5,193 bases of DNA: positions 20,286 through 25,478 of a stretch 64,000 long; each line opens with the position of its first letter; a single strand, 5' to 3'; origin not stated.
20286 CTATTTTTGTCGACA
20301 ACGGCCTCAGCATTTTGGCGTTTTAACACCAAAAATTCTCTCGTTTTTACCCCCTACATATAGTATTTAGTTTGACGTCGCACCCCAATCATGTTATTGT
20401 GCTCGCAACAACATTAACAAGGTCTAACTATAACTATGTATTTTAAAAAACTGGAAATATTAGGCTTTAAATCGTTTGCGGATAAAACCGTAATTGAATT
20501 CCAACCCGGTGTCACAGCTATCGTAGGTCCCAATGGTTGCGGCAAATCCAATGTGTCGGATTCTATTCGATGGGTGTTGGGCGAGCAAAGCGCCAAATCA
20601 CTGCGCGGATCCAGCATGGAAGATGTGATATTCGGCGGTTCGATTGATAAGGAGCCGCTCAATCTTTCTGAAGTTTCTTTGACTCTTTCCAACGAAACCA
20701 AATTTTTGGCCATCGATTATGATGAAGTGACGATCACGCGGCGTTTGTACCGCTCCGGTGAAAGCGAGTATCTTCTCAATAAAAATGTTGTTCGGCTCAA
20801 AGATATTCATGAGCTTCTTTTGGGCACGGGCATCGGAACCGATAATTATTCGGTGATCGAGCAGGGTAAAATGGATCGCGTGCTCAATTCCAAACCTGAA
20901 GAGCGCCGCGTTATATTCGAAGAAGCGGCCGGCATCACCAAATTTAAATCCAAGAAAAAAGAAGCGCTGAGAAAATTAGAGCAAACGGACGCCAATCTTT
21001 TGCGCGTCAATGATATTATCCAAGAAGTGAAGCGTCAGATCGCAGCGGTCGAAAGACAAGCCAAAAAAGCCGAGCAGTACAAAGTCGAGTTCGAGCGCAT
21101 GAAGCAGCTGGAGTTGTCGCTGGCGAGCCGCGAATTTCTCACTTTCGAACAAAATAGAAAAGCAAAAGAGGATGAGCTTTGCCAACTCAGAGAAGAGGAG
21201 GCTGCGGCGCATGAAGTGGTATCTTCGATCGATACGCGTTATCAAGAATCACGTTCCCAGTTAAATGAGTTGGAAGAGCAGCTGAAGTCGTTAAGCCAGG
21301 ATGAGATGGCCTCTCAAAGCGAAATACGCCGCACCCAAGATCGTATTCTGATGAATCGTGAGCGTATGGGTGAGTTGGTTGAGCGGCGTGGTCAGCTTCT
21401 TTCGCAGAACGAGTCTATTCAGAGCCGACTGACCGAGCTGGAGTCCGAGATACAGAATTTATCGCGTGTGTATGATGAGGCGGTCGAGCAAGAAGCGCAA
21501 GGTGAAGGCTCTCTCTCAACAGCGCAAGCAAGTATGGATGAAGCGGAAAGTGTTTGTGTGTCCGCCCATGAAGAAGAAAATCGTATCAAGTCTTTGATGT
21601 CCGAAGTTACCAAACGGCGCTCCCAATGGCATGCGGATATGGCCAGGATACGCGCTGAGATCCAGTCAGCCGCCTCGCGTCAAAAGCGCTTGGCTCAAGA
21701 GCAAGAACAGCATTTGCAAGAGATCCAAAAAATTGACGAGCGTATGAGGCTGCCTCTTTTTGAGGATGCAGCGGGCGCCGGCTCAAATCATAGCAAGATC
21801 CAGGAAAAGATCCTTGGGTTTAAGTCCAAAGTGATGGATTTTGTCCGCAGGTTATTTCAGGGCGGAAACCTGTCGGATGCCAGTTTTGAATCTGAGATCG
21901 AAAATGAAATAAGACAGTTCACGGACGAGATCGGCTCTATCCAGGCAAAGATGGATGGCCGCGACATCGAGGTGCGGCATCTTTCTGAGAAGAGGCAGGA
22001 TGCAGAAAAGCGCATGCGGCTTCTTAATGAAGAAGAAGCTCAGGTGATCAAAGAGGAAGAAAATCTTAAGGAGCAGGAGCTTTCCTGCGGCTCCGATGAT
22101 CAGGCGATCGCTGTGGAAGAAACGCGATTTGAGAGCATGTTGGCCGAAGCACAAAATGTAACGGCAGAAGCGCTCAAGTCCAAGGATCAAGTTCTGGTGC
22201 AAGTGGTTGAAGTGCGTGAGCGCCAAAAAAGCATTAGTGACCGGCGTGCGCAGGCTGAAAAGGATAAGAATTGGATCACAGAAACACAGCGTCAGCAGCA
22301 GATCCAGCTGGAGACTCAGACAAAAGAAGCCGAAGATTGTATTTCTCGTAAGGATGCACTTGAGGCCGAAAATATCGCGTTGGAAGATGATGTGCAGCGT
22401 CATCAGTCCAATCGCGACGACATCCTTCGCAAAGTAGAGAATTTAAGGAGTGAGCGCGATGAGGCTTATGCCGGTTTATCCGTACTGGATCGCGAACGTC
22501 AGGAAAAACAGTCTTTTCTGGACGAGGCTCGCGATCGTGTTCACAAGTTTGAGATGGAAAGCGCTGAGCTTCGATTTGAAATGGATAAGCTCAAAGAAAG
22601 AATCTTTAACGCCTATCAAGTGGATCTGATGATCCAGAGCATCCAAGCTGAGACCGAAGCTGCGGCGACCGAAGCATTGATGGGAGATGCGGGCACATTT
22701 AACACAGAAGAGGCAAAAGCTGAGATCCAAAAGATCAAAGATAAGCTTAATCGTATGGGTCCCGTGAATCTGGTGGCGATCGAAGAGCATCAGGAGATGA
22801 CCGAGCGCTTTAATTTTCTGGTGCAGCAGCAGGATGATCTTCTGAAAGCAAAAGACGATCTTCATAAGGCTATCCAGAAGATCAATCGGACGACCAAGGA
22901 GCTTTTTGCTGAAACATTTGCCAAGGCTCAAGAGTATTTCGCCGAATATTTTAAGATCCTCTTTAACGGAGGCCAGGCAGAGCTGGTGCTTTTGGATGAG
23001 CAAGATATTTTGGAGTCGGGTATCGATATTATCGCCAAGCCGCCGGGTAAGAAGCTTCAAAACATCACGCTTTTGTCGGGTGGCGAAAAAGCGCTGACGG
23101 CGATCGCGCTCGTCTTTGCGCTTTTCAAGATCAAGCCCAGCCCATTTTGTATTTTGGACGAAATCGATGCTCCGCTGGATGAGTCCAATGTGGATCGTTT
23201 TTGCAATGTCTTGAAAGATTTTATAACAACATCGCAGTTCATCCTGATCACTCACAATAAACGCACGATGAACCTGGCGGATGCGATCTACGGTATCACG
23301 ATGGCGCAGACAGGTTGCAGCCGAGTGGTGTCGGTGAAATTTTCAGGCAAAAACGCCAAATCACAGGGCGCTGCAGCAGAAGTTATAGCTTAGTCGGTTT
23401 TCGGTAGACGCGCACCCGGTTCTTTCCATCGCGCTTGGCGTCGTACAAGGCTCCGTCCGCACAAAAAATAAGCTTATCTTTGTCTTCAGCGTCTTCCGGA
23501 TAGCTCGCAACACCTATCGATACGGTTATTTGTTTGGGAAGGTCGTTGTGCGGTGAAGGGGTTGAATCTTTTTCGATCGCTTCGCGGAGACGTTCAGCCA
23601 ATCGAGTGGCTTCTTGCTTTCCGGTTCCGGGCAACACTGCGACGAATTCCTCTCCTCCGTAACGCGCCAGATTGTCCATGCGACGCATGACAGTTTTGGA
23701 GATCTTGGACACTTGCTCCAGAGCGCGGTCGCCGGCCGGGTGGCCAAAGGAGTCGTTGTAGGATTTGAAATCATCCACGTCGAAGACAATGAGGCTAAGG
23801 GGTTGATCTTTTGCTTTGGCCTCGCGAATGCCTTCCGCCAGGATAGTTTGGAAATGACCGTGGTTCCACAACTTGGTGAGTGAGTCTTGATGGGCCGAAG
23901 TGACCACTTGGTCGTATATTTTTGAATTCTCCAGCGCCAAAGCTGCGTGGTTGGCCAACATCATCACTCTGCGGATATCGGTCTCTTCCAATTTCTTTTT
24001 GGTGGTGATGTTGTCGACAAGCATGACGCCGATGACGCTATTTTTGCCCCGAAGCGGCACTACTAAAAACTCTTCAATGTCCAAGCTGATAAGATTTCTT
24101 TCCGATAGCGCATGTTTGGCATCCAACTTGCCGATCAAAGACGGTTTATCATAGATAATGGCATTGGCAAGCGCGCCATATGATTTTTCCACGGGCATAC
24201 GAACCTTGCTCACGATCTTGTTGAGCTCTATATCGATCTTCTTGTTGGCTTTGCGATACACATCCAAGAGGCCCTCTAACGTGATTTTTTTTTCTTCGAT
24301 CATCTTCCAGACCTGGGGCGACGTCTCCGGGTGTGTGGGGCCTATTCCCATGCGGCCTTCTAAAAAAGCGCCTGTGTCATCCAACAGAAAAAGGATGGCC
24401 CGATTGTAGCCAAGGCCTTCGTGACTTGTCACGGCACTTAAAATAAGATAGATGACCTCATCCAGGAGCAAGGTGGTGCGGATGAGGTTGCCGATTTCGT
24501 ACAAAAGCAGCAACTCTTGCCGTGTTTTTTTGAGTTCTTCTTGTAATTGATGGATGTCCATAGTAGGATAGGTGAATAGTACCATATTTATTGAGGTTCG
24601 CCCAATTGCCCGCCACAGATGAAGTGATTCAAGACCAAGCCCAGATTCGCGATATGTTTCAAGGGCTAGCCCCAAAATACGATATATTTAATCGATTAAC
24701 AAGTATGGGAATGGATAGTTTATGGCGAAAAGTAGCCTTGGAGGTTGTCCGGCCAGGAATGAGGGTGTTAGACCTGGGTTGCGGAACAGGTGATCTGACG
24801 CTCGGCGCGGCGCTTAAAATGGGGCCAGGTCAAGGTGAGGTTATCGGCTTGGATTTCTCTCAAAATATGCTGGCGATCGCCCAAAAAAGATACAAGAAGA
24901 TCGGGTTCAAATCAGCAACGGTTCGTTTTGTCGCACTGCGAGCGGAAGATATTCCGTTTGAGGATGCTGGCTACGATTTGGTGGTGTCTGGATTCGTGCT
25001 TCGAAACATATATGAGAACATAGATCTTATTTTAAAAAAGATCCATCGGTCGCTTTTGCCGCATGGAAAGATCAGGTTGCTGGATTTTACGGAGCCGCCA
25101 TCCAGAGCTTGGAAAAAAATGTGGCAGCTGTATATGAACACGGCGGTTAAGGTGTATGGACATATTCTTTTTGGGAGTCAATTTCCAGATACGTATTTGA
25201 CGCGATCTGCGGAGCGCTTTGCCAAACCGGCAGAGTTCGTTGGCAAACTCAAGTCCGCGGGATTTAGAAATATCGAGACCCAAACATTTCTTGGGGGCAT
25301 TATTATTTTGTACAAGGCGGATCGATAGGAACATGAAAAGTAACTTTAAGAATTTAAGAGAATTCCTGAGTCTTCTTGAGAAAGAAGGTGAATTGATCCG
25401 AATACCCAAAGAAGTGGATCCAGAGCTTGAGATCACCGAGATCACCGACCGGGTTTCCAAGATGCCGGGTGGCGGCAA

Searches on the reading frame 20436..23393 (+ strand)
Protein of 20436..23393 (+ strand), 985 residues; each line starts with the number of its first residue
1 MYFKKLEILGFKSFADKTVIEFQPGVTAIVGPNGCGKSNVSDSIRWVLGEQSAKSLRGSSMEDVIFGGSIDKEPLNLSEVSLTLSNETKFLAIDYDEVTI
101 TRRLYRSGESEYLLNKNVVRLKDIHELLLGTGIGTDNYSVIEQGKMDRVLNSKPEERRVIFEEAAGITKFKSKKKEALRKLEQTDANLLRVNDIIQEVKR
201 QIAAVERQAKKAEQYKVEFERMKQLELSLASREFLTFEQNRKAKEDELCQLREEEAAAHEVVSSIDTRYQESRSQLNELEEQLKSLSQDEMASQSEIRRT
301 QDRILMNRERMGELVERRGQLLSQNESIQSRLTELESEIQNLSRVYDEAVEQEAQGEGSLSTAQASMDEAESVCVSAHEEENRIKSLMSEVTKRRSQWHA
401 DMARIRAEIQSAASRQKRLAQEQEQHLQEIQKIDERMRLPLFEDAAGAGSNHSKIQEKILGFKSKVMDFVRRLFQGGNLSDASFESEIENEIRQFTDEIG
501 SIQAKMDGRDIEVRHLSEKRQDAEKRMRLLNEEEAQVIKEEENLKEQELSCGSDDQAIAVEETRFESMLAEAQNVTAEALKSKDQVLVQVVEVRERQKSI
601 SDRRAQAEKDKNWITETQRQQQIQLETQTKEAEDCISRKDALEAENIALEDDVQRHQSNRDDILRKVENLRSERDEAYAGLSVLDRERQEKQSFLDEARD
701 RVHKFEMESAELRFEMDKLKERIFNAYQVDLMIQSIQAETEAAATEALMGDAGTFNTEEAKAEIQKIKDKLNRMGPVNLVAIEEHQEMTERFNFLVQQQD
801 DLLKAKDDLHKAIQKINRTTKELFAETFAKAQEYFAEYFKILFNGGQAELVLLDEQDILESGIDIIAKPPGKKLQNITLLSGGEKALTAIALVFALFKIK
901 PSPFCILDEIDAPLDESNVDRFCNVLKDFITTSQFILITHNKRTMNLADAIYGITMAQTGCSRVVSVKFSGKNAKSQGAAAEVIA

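Call 41: search_protein_families(library=pfam, proteins=[window:20436-23393:+], max_evalue=0.0001)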
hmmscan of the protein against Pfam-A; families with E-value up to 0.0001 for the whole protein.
window:20436-23393:+ (985 aa): 4 families
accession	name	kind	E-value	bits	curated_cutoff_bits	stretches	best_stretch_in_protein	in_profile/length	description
PF02463.25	SMC_N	-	1.5e-69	234.2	40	1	3-962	2-219/220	RecF/RecN/SMC N terminal domain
PF13175.12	AAA_15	-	3.8e-11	43.7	32.1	1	1-344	1-266/374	AAA ATPase domain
PF13304.12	AAA_21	-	1.2e-10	42.4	27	0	26-98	1-83/304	AAA domain, putative AbiEii toxin, Type IV TA system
PF13476.12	AAA_23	-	3.4e-08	34.8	27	1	5-288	1-198/201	AAA domain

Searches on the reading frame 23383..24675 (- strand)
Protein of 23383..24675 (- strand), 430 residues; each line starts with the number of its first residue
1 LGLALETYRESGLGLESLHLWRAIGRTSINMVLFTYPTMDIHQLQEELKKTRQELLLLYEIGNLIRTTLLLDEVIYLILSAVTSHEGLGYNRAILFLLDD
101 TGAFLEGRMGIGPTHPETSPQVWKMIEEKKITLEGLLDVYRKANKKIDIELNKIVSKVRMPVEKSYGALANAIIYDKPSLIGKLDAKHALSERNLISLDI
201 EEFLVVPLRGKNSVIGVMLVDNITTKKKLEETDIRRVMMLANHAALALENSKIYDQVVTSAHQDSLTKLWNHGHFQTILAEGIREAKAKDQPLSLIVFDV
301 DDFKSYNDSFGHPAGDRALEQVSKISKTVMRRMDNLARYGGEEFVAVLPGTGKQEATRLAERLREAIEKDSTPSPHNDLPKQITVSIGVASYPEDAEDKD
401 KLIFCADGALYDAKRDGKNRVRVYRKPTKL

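Call 41: search_protein_families(library=pfam, proteins=[window:23383-24675:-], max_evalue=0.0001)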
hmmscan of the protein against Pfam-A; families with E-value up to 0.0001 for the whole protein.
window:23383-24675:- (430 aa): 4 families
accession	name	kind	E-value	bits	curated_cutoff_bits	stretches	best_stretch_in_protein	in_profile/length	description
PF00990.26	GGDEF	-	1.6e-46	158.4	23.8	1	261-420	1-161/161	Diguanylate cyclase, GGDEF domain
PF13492.12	GAF_3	-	8.4e-07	29.9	27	1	195-250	75-129/129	GAF domain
PF01590.32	GAF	-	1e-05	26.5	22.4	1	86-248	15-133/133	GAF domain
PF13185.12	GAF_2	-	1.7e-05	25.5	28.6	1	165-249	53-136/136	GAF domain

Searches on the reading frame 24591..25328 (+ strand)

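Call 82: search_protein_families(library=pfam, proteins=[window:24591-25328:+], max_evalue=1)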
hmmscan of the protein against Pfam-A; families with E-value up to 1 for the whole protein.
window:24591-25328:+ (245 aa): 20 families
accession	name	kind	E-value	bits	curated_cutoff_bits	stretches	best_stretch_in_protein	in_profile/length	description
PF01209.24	Ubie_methyltran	-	3e-41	141.7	20.1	1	16-241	6-229/233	ubiE/COQ5 methyltransferase family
PF13847.12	Methyltransf_31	-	5e-22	78.6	27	1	55-167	3-113/145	Methyltransferase domain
PF13649.12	Methyltransf_25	-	2.4e-20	73.4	27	1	59-159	1-97/97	Methyltransferase domain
PF08241.18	Methyltransf_11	-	3.7e-19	69.6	21.2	1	60-161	1-93/95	Methyltransferase domain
PF08242.18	Methyltransf_12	-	1.5e-15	58.2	30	1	60-160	1-97/98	Methyltransferase domain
PF13489.12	Methyltransf_23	-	5.1e-10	39.8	27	1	54-183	21-137/164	Methyltransferase domain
PF02353.26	CMAS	-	6.3e-08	32.7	27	1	53-163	60-164/273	Mycolic acid cyclopropane synthetase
PF06325.19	PrmA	-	2.8e-05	24.2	22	1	51-149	157-248/296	Ribosomal protein L11 methyltransferase (PrmA)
PF01135.25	PCMT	-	3.2e-05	24.2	20.3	1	51-112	70-129/210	Protein-L-isoaspartate(D-aspartate) O-methyltransferase (PCMT)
PF01728.25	FtsJ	-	4.9e-05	23.8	24.1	1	52-133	18-97/181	FtsJ-like methyltransferase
PF05175.20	MTS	-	9.9e-05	22.5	23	1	56-133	32-104/170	Methyltransferase small domain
PF13679.12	Methyltransf_32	-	0.0008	19.8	27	1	55-111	25-83/143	Methyltransferase domain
PF07021.18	MetW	-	0.00091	19.3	21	1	49-70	7-28/193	Methionine biosynthesis protein MetW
PF20922.3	Anamorsin_N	-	0.0018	18.4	27.1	1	120-168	44-92/163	Anamorsin, N-terminal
PF03848.20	TehB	-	0.0023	17.8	20.4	1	49-154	25-123/193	Tellurite resistance protein TehB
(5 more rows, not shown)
